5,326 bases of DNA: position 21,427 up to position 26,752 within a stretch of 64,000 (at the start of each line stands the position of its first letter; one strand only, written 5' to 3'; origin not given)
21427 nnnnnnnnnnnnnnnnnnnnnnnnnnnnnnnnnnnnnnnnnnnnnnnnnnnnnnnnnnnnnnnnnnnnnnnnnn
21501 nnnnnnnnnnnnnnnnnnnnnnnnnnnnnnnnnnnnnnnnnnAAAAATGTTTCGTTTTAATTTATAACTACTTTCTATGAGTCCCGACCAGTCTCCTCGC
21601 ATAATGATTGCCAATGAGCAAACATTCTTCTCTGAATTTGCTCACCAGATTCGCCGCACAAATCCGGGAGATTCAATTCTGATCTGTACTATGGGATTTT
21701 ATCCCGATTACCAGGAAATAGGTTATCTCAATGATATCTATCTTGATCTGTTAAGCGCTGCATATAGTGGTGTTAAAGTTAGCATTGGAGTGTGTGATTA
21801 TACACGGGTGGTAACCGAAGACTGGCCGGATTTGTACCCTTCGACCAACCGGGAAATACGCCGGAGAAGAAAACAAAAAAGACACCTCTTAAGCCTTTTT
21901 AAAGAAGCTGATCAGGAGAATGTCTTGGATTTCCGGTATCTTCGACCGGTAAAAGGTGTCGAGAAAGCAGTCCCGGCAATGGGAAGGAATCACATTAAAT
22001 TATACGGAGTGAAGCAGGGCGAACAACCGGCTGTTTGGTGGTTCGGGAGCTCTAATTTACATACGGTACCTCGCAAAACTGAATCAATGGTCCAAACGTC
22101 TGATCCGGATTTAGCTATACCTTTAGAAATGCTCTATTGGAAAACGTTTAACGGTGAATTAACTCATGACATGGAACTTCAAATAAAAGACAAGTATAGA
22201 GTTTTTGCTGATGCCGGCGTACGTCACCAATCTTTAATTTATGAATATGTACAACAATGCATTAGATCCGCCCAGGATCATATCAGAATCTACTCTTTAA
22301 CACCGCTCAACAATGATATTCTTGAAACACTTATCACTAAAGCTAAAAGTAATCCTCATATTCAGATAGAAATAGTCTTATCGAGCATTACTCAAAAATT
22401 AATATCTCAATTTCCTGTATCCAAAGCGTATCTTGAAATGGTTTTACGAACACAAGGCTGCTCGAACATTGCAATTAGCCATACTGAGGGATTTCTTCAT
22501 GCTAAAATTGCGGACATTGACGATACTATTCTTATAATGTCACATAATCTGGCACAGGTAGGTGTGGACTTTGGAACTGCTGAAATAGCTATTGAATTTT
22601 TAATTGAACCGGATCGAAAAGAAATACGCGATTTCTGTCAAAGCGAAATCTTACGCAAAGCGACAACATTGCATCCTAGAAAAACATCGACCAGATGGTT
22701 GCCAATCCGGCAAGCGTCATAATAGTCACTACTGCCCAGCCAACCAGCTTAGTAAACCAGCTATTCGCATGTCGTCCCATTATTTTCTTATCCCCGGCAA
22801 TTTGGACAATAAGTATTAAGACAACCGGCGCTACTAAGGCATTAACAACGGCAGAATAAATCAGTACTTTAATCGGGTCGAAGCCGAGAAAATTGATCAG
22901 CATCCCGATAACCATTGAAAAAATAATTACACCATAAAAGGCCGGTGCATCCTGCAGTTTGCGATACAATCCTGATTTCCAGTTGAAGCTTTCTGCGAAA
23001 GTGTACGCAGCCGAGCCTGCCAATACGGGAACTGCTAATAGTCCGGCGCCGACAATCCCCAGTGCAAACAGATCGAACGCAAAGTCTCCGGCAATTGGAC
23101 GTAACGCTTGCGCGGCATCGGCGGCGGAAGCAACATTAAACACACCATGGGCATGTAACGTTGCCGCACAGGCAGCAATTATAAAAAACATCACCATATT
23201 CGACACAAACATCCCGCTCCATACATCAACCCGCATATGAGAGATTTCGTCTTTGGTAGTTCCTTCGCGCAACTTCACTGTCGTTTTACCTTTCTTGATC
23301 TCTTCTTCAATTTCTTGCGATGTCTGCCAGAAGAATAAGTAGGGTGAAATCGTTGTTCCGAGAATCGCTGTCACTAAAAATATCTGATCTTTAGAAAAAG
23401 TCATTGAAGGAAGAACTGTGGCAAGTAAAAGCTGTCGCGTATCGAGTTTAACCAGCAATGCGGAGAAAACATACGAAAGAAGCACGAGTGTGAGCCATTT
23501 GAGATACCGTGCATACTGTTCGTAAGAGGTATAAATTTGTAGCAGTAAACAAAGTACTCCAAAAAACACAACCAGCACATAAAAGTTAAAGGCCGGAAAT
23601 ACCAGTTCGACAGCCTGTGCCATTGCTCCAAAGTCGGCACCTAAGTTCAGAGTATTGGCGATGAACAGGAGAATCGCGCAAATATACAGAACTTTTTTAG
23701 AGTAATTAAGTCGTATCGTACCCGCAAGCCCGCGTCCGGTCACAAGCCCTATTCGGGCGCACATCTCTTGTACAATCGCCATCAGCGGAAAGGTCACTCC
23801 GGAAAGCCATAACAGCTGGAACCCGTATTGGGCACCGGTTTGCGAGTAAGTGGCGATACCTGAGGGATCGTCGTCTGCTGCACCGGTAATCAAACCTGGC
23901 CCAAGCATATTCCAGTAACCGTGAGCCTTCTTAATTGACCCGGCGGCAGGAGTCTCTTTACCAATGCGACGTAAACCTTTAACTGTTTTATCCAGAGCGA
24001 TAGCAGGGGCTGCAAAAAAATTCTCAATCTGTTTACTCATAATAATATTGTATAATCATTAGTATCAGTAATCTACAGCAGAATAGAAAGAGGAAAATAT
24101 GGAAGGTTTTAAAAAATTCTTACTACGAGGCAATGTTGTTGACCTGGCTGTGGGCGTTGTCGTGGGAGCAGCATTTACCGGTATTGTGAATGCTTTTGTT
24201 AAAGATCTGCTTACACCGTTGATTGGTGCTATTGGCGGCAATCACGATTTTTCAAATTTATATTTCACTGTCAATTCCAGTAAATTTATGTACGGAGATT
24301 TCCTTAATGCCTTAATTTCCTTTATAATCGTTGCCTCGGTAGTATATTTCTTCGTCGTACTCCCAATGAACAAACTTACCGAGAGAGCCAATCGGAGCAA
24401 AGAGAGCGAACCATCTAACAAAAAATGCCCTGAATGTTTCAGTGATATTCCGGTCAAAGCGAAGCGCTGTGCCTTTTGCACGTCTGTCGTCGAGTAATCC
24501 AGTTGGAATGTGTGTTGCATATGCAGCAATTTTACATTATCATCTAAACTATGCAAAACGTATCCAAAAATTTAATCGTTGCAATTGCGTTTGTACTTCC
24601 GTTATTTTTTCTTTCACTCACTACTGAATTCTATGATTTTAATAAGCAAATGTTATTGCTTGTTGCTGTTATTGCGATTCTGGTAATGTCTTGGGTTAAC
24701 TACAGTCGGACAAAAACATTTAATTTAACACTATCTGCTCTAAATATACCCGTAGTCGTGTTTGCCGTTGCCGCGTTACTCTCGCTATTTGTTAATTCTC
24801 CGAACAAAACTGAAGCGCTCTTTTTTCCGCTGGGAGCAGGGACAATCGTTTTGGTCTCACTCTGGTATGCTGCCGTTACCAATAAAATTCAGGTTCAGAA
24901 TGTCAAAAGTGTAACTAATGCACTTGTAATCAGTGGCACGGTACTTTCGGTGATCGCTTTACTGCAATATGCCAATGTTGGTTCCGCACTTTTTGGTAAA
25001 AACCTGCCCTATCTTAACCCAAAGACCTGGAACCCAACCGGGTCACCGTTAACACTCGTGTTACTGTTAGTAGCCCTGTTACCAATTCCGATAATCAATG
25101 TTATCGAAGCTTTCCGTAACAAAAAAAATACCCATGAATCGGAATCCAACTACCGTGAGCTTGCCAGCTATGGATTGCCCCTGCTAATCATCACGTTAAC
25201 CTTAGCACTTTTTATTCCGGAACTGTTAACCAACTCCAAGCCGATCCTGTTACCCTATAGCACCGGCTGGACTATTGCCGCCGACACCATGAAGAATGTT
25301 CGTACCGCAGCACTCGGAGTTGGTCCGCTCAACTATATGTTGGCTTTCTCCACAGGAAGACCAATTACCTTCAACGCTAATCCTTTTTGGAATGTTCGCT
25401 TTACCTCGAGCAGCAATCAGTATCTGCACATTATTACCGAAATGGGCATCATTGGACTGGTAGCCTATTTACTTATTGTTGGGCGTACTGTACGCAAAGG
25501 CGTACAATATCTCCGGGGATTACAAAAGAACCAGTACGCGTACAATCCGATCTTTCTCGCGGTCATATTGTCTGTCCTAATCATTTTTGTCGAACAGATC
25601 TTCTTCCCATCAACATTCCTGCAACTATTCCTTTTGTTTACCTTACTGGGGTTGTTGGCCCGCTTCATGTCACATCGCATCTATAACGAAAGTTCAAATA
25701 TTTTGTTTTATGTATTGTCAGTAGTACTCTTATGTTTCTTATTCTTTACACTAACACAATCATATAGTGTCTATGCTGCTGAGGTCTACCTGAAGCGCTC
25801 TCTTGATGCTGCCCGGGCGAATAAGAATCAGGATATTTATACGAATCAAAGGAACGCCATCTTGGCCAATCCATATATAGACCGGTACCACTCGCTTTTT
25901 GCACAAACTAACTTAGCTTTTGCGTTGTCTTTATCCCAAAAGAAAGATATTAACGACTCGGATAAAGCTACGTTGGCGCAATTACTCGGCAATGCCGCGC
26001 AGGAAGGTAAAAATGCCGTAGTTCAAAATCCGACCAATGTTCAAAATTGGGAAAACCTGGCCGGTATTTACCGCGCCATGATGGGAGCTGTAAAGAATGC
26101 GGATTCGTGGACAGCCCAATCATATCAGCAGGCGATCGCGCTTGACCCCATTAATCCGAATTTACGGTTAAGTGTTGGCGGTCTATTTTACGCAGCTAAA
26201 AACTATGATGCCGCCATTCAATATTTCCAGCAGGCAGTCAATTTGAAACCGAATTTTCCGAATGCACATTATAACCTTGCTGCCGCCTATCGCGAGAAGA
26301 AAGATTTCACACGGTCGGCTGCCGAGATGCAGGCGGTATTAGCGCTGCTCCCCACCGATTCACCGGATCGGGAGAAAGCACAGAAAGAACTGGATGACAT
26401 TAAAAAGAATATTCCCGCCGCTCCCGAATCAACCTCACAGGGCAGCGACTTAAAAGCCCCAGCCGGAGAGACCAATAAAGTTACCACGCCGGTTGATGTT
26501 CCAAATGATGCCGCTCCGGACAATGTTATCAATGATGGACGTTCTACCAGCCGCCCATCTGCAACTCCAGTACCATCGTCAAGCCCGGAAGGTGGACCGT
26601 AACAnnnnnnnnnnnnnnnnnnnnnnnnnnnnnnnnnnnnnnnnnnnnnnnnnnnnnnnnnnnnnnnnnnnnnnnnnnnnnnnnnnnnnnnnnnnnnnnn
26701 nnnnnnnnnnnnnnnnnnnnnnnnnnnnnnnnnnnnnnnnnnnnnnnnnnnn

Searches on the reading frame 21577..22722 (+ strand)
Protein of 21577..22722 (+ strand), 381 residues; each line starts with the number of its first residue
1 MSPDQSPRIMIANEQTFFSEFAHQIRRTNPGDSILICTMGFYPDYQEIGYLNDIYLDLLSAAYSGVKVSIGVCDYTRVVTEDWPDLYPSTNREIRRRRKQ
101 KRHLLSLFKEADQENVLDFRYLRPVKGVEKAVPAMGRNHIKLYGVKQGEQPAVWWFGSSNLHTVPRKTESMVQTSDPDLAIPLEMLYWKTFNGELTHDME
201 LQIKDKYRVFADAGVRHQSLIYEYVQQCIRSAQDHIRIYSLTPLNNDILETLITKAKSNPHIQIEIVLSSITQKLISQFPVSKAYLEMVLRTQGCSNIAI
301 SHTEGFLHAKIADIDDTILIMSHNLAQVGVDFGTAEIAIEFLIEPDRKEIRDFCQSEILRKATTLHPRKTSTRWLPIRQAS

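Call 9: search_protein_families(library=pfam, proteins=[window:21577-22722:+], max_evalue=0.01)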
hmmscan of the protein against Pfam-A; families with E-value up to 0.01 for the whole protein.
window:21577-22722:+ (381 aa): 1 family
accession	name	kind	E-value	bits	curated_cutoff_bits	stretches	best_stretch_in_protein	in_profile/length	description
PF13091.12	PLDc_2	-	5e-12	46.2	27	1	227-330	3-105/132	PLD-like domain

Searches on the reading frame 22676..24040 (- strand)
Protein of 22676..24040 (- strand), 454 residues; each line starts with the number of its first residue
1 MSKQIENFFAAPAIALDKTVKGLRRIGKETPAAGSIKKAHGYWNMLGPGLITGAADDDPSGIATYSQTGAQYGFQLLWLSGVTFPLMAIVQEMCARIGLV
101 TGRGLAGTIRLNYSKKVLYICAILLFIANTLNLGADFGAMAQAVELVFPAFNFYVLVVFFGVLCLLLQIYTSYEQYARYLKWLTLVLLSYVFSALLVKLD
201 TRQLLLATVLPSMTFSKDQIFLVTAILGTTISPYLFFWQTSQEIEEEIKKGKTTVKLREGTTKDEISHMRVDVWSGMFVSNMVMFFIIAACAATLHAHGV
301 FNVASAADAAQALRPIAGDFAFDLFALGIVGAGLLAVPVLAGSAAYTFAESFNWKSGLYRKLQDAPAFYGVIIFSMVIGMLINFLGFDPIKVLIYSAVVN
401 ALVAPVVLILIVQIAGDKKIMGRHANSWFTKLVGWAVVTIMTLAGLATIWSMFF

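Call 9: search_protein_families(library=pfam, proteins=[window:22676-24040:-], max_evalue=0.01)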
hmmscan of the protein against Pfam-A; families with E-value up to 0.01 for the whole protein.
window:22676-24040:- (454 aa): 1 family
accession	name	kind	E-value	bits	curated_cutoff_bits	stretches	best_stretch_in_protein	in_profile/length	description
PF01566.24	Nramp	-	6.6e-88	295.6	29.8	1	62-428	1-357/357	Natural resistance-associated macrophage protein-like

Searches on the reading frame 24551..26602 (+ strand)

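Call 9: search_protein_families(library=pfam, proteins=[window:24551-26602:+], max_evalue=0.01)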
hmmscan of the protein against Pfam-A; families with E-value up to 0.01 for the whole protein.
window:24551-26602:+ (683 aa): 13 families
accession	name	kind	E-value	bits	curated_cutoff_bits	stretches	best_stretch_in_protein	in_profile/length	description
PF13414.12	TPR_11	-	1.9e-11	43.9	26.8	1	545-580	3-38/42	TPR repeat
PF13431.12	TPR_17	-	3.4e-11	42.9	24.4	1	558-587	1-30/34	Tetratricopeptide repeat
PF07719.23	TPR_2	-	1.4e-10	40.8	27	2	545-568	10-33/34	Tetratricopeptide repeat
PF00515.34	TPR_1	-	2.3e-09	37.1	27.8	1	545-569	10-34/34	Tetratricopeptide repeat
PF13432.12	TPR_16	-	5.9e-09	36.7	32.7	1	523-567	18-62/65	Tetratricopeptide repeat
PF14559.12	TPR_19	-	2.6e-07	31.3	25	1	547-605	2-59/68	Tetratricopeptide repeat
PF13181.12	TPR_8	-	3e-05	24.3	25.7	0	549-568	14-33/34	Tetratricopeptide repeat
PF13176.12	TPR_7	-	0.00011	22.4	27.9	0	545-567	8-30/36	Tetratricopeptide repeat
PF23914.1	TPR_CcmH_CycH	-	0.00016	22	42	1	491-606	44-157/158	Cytochrome c-type biogenesis protein H TPR domain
PF13428.12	TPR_14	-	0.00017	22.4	23.5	1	536-578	1-43/44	Tetratricopeptide repeat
PF13424.12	TPR_12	-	0.00022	21.8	30.1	0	500-566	6-75/77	Tetratricopeptide repeat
PF24575.1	TPR_Slam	-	0.00037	21.3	35.2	0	539-590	50-99/104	Surface lipoprotein assembly modifier, N-terminal TPR repeats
PF13371.12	TPR_9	-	0.0067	16.9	35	0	548-610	7-68/73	Tetratricopeptide repeat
